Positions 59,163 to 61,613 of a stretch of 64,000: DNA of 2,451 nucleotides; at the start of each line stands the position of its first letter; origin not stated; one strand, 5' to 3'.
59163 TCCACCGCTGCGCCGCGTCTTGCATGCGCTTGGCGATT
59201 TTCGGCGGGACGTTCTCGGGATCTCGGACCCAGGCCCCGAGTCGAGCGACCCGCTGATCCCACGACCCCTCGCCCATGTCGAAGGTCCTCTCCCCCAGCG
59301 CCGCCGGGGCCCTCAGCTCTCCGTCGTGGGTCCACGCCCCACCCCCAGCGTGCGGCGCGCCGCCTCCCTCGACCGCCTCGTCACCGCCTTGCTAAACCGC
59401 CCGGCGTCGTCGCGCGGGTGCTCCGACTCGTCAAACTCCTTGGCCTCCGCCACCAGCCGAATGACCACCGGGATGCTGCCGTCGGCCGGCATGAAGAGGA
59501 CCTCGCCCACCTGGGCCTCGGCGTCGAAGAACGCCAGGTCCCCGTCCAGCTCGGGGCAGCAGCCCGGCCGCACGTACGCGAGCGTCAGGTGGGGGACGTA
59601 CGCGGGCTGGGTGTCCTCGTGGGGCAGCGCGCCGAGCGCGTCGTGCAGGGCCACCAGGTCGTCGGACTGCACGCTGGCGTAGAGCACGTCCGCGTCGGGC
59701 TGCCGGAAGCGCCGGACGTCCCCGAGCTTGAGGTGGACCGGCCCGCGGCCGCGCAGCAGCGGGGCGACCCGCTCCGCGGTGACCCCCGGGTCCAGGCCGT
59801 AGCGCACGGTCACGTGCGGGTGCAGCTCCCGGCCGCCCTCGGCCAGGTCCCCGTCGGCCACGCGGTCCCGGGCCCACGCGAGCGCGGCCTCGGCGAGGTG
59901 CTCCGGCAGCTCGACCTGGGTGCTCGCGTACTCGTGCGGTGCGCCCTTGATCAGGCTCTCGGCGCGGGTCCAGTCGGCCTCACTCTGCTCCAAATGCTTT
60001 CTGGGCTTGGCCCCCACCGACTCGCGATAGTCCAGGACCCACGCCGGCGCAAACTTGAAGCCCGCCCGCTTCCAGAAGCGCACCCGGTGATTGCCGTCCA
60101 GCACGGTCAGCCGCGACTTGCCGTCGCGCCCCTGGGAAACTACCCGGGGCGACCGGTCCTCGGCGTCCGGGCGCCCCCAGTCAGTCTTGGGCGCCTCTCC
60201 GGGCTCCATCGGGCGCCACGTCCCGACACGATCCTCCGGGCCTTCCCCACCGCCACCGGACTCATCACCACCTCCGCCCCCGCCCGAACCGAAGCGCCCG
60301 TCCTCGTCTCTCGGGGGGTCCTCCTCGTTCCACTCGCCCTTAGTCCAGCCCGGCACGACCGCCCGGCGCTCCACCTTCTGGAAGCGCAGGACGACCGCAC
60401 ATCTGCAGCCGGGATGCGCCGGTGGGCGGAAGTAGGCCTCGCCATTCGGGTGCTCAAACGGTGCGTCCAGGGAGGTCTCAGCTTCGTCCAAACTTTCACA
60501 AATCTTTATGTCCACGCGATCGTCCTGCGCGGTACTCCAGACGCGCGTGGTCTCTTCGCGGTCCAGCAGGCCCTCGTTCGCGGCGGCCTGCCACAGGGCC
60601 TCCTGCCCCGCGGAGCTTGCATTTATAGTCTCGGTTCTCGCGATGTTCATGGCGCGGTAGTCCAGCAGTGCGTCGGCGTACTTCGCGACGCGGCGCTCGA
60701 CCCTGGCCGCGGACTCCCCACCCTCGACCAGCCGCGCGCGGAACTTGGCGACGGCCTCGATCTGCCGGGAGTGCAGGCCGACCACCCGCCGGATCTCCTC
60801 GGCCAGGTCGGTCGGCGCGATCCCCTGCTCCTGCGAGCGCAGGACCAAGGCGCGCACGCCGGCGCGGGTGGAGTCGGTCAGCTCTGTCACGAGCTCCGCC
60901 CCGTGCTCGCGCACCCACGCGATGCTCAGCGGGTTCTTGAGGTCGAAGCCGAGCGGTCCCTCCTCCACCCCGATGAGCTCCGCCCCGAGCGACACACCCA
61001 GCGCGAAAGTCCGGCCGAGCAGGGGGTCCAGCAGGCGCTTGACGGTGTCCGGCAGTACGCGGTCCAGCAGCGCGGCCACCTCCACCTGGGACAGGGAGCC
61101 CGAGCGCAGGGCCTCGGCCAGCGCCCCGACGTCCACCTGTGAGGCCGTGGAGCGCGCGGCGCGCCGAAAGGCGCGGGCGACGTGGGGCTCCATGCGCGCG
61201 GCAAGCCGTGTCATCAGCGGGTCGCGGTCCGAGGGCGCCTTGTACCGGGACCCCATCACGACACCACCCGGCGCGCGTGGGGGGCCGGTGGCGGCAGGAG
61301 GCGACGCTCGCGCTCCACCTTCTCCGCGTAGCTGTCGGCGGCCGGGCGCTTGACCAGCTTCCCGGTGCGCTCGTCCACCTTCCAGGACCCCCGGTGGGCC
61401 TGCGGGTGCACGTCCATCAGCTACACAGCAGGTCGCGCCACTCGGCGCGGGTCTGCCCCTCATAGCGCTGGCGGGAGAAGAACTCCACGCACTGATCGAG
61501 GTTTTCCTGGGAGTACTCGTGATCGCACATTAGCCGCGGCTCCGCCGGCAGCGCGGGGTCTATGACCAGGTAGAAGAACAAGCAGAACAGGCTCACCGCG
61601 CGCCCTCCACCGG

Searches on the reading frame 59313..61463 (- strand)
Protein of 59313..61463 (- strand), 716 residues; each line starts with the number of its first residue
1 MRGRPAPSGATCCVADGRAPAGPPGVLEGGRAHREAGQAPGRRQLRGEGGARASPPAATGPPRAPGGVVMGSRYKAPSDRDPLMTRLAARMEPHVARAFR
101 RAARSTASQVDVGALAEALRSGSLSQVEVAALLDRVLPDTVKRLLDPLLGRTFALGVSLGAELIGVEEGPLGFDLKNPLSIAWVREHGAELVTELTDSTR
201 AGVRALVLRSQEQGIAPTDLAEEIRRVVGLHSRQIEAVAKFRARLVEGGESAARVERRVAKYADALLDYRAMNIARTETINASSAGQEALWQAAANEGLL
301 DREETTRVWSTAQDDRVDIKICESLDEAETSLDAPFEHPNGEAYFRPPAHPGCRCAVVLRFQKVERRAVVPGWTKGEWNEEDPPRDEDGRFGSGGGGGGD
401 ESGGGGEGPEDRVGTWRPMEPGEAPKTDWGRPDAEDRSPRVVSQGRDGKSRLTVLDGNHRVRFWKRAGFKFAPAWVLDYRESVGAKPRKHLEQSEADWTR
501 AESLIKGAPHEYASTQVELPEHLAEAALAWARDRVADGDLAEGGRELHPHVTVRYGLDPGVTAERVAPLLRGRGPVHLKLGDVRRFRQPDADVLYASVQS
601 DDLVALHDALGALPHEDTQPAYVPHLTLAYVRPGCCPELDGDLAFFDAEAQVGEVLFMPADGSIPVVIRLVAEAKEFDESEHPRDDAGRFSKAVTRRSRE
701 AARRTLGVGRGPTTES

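Call 4: search_protein_families(library=phrogs, proteins=[window:59313-61463:-], max_evalue=0.01)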
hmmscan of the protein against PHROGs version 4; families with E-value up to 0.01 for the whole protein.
window:59313-61463:- (716 aa): 10 families
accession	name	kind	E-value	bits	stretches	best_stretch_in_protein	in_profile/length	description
phrog_3517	-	head and packaging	1.8e-43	150.3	1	85-368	13-336/371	head morphogenesis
phrog_2468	-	head and packaging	2.1e-21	77.7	1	88-361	40-273/303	head morphogenesis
phrog_16493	-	head and packaging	4.4e-19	69.6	1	162-357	86-281/535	head maturation protease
phrog_2662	-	head and packaging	2.9e-17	63.5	1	88-362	489-710/717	portal protein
phrog_6577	-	unknown function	1e-10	41.6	1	246-363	127-232/1066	-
phrog_28652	-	unknown function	8.4e-09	35.7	1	86-359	24-298/497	-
phrog_755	-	DNA, RNA and nucleotide metabolism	2.1e-07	31.6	1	550-632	42-122/156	RNA ligase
phrog_595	-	head and packaging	2.9e-07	31.2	1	249-378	200-315/513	head maturation protease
phrog_4728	-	head and packaging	5.1e-06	26.5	1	267-366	216-305/591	head morphogenesis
phrog_115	-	head and packaging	0.00042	20.6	1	248-365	220-322/665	minor head protein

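Call 5: search_protein_families(library=pfam, proteins=[window:59313-61463:-], max_evalue=1)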
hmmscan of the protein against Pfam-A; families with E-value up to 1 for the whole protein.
window:59313-61463:- (716 aa): 4 families
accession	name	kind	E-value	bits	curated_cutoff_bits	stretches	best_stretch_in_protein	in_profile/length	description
PF13563.12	2_5_RNA_ligase2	-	3.3e-11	43.9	27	1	544-655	21-143/152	2'-5' RNA ligase superfamily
PF04233.19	Phage_Mu_F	-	4.8e-09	37.4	29.6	1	244-357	9-111/112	Phage Mu protein F like protein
PF01642.28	MM_CoA_mutase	-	0.063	12.2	22.1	1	184-243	208-266/512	Methylmalonyl-CoA mutase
PF23474.1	Acb1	-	0.099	12.8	27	1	579-630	59-110/144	Anti-CBASS protein Acb1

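Call 7: search_dna_similar(query=window:59313-61463:-, collection=phages, mode=protein, max_rows=30)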
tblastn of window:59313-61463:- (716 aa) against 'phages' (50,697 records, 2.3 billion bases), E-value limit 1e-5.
Records with a match: 71; places in all: 71; records where one place covers at least 80% of the query: 0.
Best place of each record, by identity: <60% 71.
By first word of the organism name: Arthrobacter 14; Klebsiella 9; Salmonella 9; Roseobacter 5; Proteus 5; Vibrio 5; uncultured 4; Pseudomonas 3; Escherichia 3; Rhizobium 3; and 8 more.
By host as written in the record: Arthrobacter sp. ATCC 21022 11; - 7; Klebsiella pneumoniae 7; Roseobacter denitrificans OCh114 4; Proteus mirabilis 4; Salmonella enterica subsp. enterica serovar Kentucky 4; Arthrobacter globiformis B-2979 3; Salmonella enterica 3; and 21 more.
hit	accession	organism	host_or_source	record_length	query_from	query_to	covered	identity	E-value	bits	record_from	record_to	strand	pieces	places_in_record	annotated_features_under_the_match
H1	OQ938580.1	Arthrobacter phage Ottawa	Arthrobacter globiformis B-2979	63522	154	359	29%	33.3%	2e-16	91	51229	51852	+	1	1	85: hypothetical protein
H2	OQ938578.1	Arthrobacter phage Kharcho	Arthrobacter globiformis B-2979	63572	154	359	29%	33.3%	2e-16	91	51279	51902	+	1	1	85: hypothetical protein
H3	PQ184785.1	Arthrobacter phage Kovu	Arthrobacter globiformis B-2979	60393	156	355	28%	32.2%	7e-16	88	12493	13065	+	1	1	18: capsid maturation protease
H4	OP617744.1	Klebsiella phage KP13-27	Klebsiella pneumoniae KP13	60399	132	382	35%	25.3%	5e-8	63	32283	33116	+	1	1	hypothetical protein (x2)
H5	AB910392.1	Pseudomonas phage KPP23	Pseduomonas aeruginosa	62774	109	362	35%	24.7%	3e-13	80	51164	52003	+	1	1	putative head morphogenesis protein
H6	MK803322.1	Pseudomonas phage RSP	Pseudomonas aeruginosa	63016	109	362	35%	24.7%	3e-13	80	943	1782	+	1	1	head morphogenesis protein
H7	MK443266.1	Pseudomonas phage RSP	Pseudomonas aeruginosa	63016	109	362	35%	24.7%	3e-13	80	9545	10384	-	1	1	record has no annotation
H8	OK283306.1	Roseobacter phage RDJL6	Roseobacter denitrificans OCh 114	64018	109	361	35%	24.7%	3e-14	83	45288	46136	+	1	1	head morphogenesis protein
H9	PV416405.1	Erythrobacter phage ZS04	Erythrobacter sp. JL475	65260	109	363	36%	24.1%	3e-8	64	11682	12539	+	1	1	head morphogenesis protein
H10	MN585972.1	Arthrobacter phage Edmundo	Arthrobacter sp. ATCC 21022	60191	149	357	29%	29.4%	2e-15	87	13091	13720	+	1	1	17: MuF-like minor capsid protein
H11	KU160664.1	Arthrobacter phage Salgado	Arthrobacter sp. ATCC 21022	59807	149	357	29%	29.4%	4e-15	86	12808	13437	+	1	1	17: capsid maturation protease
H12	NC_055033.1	Arthrobacter phage Salgado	Arthrobacter sp. ATCC 21022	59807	149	357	29%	29.4%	4e-15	86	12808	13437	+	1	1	17: head maturation protease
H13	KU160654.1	Arthrobacter phage Laroye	Arthrobacter sp. ATCC 21022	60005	149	357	29%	29.4%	4e-15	86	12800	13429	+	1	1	17: capsid maturation protease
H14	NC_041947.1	Arthrobacter phage Laroye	Arthrobacter sp. ATCC 21022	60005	149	357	29%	29.4%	4e-15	86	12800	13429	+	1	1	17: head maturation protease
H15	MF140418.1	Arthrobacter phage LiSara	Arthrobacter sp. ATCC 21022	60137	149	357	29%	29.4%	4e-15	86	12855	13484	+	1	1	17: capsid maturation protease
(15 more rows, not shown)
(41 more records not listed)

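Call 8: search_solved_structures(query=window:59313-61463:-, max_evalue=1, show_alignments=3)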
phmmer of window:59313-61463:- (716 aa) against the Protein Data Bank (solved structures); distinct sequences matched with E-value up to 1: 4.
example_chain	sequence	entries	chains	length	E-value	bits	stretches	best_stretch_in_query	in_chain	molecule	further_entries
9o0h_B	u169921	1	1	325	0.092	14.2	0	502-537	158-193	Transcription factor ETV6,Non-receptor tyrosine-protein kinase TNK1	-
7n2b_A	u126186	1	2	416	0.18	13.3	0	502-537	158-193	Transcription factor ETV6,Transcription factor ETV6,Transcription factor ETV6,3TEL-rigid-D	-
9e4q_A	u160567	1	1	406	0.18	13.3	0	502-537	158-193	Transcription factor ETV6,DARPin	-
8vy7_R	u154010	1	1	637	0.27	12.7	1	349-417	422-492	Taste receptor type 2 member 14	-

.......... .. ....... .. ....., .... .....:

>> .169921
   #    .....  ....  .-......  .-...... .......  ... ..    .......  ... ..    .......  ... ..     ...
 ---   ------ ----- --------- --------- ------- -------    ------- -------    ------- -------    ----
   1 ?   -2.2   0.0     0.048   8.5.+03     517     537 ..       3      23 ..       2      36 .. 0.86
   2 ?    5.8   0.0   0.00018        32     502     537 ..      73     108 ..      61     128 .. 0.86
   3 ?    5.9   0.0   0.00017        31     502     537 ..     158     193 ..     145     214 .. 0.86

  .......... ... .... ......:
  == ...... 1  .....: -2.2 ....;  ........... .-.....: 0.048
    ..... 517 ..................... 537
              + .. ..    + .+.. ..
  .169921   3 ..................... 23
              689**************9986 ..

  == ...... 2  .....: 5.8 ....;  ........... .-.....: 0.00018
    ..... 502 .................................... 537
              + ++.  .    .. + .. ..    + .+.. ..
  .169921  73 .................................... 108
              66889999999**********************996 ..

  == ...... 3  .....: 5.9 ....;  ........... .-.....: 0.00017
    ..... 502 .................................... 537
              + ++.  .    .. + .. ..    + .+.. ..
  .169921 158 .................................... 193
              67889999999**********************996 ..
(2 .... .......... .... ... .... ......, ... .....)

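Call 78: get_annotated_region(hit=H10, flank=3000)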
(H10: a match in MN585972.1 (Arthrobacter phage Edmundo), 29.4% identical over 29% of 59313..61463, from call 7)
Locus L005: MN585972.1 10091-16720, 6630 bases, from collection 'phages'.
description: Arthrobacter phage Edmundo, complete genome.
organism: Arthrobacter phage Edmundo (NCBI taxid 2656524)
taxonomy: Viruses; Duplodnaviria; Heunggongvirae; Uroviricota; Caudoviricetes; Laroyevirus
host: Arthrobacter sp. ATCC 21022; source: soil; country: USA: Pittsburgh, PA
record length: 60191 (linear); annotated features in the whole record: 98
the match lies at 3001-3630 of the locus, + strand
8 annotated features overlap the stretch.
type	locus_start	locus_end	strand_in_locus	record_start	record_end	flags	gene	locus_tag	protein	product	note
CDS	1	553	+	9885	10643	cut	14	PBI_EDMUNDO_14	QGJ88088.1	ssDNA-binding protein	-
CDS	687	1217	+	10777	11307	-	15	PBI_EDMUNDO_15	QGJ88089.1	hypothetical protein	-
CDS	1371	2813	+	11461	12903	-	16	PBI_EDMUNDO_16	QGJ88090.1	portal protein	-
CDS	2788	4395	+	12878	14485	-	17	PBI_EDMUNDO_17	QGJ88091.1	MuF-like minor capsid protein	-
CDS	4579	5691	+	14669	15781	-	18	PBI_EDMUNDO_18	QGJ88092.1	capsid maturation protease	-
CDS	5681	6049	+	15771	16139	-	19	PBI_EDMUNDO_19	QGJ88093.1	nuclease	-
CDS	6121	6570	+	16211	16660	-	20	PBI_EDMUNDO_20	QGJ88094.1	hypothetical protein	-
CDS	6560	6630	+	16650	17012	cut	21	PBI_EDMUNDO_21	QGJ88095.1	hypothetical protein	-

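Call 79: get_annotated_region(hit=H1, flank=3000)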
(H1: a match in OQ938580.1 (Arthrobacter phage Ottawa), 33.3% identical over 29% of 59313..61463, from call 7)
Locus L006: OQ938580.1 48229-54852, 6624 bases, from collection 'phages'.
description: Arthrobacter phage Ottawa, complete genome.
organism: Arthrobacter phage Ottawa (NCBI taxid 2927279)
taxonomy: Viruses; Duplodnaviria; Heunggongvirae; Uroviricota; Caudoviricetes
host: Arthrobacter globiformis B-2979; source: soil; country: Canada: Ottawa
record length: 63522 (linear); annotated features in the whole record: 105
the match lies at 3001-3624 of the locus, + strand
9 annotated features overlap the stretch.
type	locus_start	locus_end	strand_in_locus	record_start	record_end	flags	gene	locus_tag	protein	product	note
CDS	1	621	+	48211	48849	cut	81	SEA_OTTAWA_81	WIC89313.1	SSB protein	-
CDS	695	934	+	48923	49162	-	82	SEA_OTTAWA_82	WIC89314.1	hypothetical protein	-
CDS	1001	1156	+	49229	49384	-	83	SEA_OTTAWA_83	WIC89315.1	hypothetical protein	-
CDS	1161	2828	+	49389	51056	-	84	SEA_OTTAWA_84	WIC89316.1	portal protein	-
CDS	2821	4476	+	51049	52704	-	85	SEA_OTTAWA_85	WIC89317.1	hypothetical protein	-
CDS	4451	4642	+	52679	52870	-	86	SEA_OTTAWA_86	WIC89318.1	hypothetical protein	-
CDS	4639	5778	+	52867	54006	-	87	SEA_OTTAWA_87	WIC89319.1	RNA ligase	-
CDS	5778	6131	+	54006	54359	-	88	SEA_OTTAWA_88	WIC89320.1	VRR-Nuc domain protein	-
CDS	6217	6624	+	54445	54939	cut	89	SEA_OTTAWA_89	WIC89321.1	hypothetical protein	-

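Call 80: get_annotated_region(hit=H8, flank=3000)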
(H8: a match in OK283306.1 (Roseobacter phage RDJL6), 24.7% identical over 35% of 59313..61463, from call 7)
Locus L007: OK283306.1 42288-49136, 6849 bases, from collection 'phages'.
description: Roseobacter phage RDJL6, complete genome.
organism: Roseobacter phage RDJL6 (NCBI taxid 2880885)
taxonomy: Viruses; Duplodnaviria; Heunggongvirae; Uroviricota; Caudoviricetes; Xiamenvirus
host: Roseobacter denitrificans OCh 114; source: sea water; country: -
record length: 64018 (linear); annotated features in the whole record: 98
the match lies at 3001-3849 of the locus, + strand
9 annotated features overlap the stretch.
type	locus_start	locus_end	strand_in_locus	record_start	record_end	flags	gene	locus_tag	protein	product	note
CDS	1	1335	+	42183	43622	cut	-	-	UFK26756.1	hypothetical protein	-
CDS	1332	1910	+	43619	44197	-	-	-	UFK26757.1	hypothetical protein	-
CDS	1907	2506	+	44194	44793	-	-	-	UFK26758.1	hypothetical protein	-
CDS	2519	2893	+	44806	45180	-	-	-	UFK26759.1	hypothetical protein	-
CDS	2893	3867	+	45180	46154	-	-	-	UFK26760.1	head morphogenesis protein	-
CDS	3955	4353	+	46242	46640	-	-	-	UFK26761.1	hypothetical protein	-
CDS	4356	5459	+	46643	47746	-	-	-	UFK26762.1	hypothetical protein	-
CDS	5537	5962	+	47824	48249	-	-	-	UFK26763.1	hypothetical protein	-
CDS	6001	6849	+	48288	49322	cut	-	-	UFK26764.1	capsid related protein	-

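Call 90: search_protein_families(library=ncbifam, proteins=[window:59313-61256:-], max_evalue=0.1)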
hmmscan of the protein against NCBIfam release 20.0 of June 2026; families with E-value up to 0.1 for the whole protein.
window:59313-61256:- (647 aa): 3 families
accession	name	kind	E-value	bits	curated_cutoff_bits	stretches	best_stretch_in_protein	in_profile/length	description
NF010223.0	PRK13679.1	equivalog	0.0058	16.5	129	1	494-560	52-119/170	hypothetical protein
TIGR02258.1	2_5_ligase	equivalog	0.011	15.6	65.7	1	450-563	9-131/180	RNA 2',3'-cyclic phosphodiesterase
TIGR01641.1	phageSPP1_gp7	domain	0.022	15.1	39.65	0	177-289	9-106/109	minor capsid protein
